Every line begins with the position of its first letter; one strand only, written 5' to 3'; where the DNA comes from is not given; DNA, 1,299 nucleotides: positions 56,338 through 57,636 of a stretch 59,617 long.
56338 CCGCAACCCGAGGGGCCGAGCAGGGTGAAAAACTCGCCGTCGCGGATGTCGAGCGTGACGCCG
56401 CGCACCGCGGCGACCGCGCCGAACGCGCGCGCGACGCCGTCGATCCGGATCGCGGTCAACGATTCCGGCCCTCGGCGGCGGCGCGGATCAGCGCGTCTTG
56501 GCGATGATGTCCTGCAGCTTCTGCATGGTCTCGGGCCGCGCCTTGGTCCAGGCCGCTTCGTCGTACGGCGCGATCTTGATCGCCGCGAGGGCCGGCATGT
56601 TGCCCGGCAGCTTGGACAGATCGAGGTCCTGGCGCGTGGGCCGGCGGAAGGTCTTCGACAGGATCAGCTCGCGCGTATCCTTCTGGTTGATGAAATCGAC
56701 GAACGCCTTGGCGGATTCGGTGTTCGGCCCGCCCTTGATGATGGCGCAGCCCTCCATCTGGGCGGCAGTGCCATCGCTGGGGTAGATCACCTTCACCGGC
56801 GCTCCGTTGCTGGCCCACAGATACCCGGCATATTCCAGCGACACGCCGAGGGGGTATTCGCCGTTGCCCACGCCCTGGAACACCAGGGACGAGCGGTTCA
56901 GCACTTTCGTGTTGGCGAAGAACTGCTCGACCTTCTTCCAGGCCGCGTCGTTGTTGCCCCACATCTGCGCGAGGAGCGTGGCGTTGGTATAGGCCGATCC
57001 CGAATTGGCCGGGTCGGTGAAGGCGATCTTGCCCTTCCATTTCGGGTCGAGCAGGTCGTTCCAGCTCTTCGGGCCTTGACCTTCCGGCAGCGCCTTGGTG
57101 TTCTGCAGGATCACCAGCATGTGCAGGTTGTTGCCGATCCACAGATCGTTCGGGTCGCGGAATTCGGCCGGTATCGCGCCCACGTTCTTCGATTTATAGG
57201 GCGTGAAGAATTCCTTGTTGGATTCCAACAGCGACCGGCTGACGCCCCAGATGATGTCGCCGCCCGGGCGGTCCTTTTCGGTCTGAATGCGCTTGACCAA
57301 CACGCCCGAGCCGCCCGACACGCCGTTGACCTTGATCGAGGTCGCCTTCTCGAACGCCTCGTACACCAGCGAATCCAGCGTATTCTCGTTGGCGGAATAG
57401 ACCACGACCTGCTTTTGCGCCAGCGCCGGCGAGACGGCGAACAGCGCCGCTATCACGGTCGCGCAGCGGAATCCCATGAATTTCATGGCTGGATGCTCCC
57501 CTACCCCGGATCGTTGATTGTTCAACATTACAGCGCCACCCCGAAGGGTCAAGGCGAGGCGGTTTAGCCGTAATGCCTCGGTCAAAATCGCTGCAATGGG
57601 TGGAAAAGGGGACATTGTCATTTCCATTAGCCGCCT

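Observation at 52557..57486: ABC importer joined in one operon to a split ThDP decarboxylase (ComD/ComE- or phosphonopyruvate-decarboxylase-like), with no known partner enzymes nearby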

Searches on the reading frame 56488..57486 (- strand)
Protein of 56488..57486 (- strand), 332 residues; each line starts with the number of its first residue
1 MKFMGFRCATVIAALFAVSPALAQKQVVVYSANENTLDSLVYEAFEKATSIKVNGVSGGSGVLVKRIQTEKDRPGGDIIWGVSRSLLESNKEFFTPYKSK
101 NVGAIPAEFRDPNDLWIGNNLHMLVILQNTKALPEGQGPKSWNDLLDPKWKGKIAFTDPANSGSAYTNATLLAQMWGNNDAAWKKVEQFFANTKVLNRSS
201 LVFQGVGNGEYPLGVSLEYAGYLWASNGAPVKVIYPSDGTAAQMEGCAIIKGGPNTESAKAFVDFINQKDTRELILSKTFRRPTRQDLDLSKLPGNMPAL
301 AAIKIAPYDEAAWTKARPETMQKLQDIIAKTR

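Call 3: search_protein_families(library=pfam, proteins=[window:56488-57486:-])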
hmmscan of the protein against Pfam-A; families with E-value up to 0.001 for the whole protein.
window:56488-57486:- (332 aa): 4 families
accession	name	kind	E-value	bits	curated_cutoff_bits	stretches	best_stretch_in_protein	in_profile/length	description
PF13343.11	SBP_bac_6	-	3.6e-28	99.1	24.6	1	85-293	19-228/245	Bacterial extracellular solute-binding protein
PF13416.11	SBP_bac_8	-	5e-20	72.9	27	1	42-298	3-275/279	Bacterial extracellular solute-binding protein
PF13531.11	SBP_bac_11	-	5.6e-18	66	25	1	29-276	5-222/227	Bacterial extracellular solute-binding protein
PF01547.30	SBP_bac_1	-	6.5e-12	46.5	26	1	35-269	6-303/307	Bacterial extracellular solute-binding protein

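Call 4: search_protein_families(library=ncbifam, proteins=[window:56488-57486:-])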
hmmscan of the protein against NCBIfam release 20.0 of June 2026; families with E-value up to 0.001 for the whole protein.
window:56488-57486:- (332 aa): 5 families
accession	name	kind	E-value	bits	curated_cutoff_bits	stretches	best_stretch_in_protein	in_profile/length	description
TIGR03261.1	phnS2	equivalog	7.7e-47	160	392.75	1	10-286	7-289/334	putative 2-aminoethylphosphonate ABC transporter substrate-binding protein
NF011620.1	PRK15046.1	equivalog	8.4e-31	106.9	310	1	11-294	10-300/334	2-aminoethylphosphonate ABC transporter substrate-binding protein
TIGR03227.1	PhnS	equivalog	1.9e-28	99.4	395.3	1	6-305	15-323/360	2-aminoethylphosphonate ABC transporter substrate-binding protein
TIGR01254.1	sfuA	subfamily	6.8e-15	55.1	93.4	1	23-284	1-268/306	thiamine ABC transporter substrate-binding protein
NF007048.0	PRK09501.1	equivalog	8.7e-08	31.4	582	1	137-273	146-285/348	spermidine/putrescine ABC transporter substrate-binding protein PotD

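Call 8: search_solved_structures(query=window:56488-57486:-, max_evalue=0.001)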
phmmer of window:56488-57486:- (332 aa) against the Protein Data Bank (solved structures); distinct sequences matched with E-value up to 0.001: 42.
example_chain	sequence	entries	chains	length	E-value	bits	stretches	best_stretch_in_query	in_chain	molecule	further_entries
4r72_A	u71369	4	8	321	1.4e-32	116.3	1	26-287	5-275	ABC-type Fe3+ transport system, periplasmic component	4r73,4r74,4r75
8x1a_B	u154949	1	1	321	3.9e-27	98.4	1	26-276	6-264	Iron(III) ABC transporter, periplasmic iron-compound-binding protein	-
6wce_A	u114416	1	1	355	1.5e-25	93.2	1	22-276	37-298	Pyridoxal-5-phosphate binding protein A (P5PA)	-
6lki_A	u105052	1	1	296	2.3e-24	89.3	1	27-289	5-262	ABC transporter, solute-binding protein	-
6lkg_A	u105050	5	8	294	2.8e-24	89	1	28-289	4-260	ABC transporter, solute-binding protein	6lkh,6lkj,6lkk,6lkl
2pt1_A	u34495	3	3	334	2.5e-20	76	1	23-292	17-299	Iron transport protein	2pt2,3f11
7li0_A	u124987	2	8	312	1.3e-18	70.4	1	26-285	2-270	Fe(3+) ABC transporter substrate-binding protein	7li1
2o69_A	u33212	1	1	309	3.2e-18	69.1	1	27-288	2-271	Iron-utilization periplasmic protein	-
3kn8_A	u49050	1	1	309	4.7e-18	68.6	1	27-288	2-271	Iron-utilization periplasmic protein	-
2o6a_A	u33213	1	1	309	1.7e-17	66.7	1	27-288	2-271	Iron-utilization periplasmic protein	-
1nnf_A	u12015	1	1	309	1.7e-17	66.7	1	27-288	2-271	Iron-utilization periplasmic protein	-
1d9v_A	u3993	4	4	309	3e-17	65.9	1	27-288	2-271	PROTEIN (iron-utilization periplasmic protein) | FERRIC IRON BINDING PROTEIN | Iron-utilization periplasmic protein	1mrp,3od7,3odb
2o68_A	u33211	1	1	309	3.6e-17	65.7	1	27-288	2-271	Iron-utilization periplasmic protein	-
1qvs_A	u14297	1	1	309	4.1e-17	65.5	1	27-288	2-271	Iron-utilization periplasmic protein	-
6g7n_A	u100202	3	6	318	7.3e-17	64.7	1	29-274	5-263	Extracellular solute-binding protein, family 1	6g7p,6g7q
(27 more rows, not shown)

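Call 30: search_solved_structures(query=window:56488-57486:-, max_evalue=1e-15, show_alignments=5)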
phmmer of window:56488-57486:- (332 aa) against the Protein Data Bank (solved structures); distinct sequences matched with E-value up to 1e-15: 21.
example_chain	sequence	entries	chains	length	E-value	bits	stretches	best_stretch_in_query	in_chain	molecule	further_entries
4r72_A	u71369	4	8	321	1.4e-32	116.3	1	26-287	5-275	ABC-type Fe3+ transport system, periplasmic component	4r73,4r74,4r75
8x1a_B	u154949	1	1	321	3.9e-27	98.4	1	26-276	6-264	Iron(III) ABC transporter, periplasmic iron-compound-binding protein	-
6wce_A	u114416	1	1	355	1.5e-25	93.2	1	22-276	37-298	Pyridoxal-5-phosphate binding protein A (P5PA)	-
6lki_A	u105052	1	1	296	2.3e-24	89.3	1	27-289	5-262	ABC transporter, solute-binding protein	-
6lkg_A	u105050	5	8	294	2.8e-24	89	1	28-289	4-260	ABC transporter, solute-binding protein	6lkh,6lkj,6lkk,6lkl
2pt1_A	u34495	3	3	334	2.5e-20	76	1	23-292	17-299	Iron transport protein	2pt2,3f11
7li0_A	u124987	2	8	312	1.3e-18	70.4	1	26-285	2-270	Fe(3+) ABC transporter substrate-binding protein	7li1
2o69_A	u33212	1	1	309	3.2e-18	69.1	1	27-288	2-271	Iron-utilization periplasmic protein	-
3kn8_A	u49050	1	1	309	4.7e-18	68.6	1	27-288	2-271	Iron-utilization periplasmic protein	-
2o6a_A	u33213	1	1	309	1.7e-17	66.7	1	27-288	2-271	Iron-utilization periplasmic protein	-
1nnf_A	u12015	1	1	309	1.7e-17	66.7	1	27-288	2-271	Iron-utilization periplasmic protein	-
1d9v_A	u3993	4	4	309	3e-17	65.9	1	27-288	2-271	PROTEIN (iron-utilization periplasmic protein) | FERRIC IRON BINDING PROTEIN | Iron-utilization periplasmic protein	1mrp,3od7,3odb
2o68_A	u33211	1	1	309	3.6e-17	65.7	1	27-288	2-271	Iron-utilization periplasmic protein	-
1qvs_A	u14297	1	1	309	4.1e-17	65.5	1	27-288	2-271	Iron-utilization periplasmic protein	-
6g7n_A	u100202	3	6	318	7.3e-17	64.7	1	29-274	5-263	Extracellular solute-binding protein, family 1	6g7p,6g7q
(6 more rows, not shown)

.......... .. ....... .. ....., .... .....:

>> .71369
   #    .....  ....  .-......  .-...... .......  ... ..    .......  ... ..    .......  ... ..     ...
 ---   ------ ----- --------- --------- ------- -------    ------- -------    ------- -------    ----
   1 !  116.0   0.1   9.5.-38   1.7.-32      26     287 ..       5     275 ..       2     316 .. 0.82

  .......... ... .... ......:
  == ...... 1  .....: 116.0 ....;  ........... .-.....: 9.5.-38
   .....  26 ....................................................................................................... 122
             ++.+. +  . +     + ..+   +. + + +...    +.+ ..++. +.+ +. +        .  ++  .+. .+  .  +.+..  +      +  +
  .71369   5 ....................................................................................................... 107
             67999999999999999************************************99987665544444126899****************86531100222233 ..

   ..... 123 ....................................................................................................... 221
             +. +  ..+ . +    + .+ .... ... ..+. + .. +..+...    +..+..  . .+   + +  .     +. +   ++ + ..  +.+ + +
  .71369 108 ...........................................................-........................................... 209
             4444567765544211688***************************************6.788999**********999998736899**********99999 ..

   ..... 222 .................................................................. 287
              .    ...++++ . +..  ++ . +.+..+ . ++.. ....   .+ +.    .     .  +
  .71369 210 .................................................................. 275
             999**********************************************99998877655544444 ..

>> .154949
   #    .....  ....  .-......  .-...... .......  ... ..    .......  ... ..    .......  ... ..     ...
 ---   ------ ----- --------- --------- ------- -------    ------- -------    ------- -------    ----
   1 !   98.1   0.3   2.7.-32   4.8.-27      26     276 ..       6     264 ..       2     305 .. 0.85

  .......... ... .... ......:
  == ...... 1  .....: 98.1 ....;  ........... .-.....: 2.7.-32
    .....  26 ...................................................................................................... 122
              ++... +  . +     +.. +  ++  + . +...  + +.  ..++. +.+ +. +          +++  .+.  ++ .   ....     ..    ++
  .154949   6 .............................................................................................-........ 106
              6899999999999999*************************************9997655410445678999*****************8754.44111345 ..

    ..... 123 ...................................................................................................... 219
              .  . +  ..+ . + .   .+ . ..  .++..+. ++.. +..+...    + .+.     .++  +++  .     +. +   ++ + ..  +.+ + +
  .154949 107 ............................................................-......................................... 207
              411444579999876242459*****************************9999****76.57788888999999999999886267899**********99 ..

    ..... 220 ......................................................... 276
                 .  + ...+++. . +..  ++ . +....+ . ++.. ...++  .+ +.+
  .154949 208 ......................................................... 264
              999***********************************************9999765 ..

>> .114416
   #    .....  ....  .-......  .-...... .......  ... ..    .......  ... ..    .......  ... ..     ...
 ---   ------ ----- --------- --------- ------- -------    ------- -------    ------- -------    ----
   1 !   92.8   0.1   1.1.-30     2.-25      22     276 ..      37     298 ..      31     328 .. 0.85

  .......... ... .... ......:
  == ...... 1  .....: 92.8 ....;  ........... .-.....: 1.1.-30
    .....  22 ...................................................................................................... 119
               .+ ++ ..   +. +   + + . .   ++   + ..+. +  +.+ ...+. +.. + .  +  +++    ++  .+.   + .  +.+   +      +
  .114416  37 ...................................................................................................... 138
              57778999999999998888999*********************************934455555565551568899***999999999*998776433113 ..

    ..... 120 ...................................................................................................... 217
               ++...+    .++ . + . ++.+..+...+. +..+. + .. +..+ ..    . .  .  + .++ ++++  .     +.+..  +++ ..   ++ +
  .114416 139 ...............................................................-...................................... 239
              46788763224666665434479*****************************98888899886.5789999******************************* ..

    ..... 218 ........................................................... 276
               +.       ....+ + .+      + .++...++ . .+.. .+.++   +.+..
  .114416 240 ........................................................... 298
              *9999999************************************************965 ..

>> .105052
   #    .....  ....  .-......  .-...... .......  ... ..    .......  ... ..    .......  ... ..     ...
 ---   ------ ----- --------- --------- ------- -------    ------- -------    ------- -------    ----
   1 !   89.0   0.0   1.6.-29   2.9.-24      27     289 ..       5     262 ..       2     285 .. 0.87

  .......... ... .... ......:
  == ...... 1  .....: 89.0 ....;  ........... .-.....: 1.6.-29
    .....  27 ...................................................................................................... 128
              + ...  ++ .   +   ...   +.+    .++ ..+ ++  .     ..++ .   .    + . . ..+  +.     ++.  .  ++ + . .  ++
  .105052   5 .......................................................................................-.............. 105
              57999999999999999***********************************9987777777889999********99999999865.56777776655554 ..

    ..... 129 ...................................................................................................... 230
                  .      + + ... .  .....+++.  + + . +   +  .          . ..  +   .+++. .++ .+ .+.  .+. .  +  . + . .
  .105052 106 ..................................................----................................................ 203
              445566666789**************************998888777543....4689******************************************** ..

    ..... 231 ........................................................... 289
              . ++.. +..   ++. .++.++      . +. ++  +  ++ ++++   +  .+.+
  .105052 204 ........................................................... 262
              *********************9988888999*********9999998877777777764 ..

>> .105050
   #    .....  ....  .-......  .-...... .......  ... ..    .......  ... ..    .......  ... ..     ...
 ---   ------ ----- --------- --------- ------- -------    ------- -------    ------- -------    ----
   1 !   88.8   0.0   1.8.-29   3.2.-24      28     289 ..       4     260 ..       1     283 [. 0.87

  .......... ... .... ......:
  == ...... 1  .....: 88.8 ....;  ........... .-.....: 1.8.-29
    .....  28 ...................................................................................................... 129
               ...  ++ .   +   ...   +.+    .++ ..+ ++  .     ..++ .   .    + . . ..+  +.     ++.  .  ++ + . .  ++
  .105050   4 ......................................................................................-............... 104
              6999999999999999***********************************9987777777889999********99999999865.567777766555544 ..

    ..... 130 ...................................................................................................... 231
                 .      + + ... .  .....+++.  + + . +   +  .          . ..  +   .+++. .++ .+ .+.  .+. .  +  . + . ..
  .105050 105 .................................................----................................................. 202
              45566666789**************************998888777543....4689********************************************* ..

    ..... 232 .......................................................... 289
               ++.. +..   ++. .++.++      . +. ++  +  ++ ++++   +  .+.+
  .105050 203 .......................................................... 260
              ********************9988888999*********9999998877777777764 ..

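Call 56: find_encoding_contigs(protein=window:56488-57486:-, flank=8000, max_places=4)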
Protein window:56488-57486:- (332 aa): 1 contig read that carries it; 1 place shown.
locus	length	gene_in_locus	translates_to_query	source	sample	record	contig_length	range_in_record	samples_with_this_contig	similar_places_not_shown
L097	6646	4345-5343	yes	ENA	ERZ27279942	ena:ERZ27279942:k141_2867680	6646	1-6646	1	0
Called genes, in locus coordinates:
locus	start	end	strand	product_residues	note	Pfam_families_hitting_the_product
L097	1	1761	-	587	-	?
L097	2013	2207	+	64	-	-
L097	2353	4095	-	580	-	PF00211:Guanylate_cyc, PF07719:TPR_2 (faint), PF13181:TPR_8 (faint), PF13414:TPR_11 (faint), PF13424:TPR_12 (faint), PF13428:TPR_14 (faint), PF13431:TPR_17 (faint), PF21033:RMD1-3 (faint)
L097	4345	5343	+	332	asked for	PF01547:SBP_bac_1, PF13531:SBP_bac_11, PF13416:SBP_bac_8, PF13343:SBP_bac_6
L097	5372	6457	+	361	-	PF00005:ABC_tran, PF13304:AAA_21 (faint), PF08402:TOBE_2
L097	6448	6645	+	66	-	?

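Call 68: find_related_loci(query=window:56488-57486:-, collection=metagenome_contigs, flank=9000)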
Query window:56488-57486:- (332 aa) in metagenome_contigs; peptide patterns used: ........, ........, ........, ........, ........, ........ (x = any residue, [..] = any of these).
131 stretches matched a pattern; 10 encode a relative of the query (tblastn E <= 1e-3); 10 distinct loci.
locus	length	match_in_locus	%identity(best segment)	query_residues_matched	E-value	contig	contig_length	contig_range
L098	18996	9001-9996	89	1-332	0e+0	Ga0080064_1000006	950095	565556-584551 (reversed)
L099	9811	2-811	90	63-332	1e-166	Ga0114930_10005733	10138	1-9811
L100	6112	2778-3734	67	13-332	7e-150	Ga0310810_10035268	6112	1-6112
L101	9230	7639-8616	66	2-332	4e-149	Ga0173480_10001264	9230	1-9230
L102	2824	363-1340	66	2-332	5e-157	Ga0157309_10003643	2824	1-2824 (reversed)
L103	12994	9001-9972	58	9-332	6e-131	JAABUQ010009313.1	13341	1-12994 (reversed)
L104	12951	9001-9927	59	24-332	2e-128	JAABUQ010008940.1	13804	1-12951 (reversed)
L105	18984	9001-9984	88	5-332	0e+0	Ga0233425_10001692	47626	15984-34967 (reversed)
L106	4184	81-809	60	90-332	4e-102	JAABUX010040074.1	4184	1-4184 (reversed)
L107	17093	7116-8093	67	2-332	2e-152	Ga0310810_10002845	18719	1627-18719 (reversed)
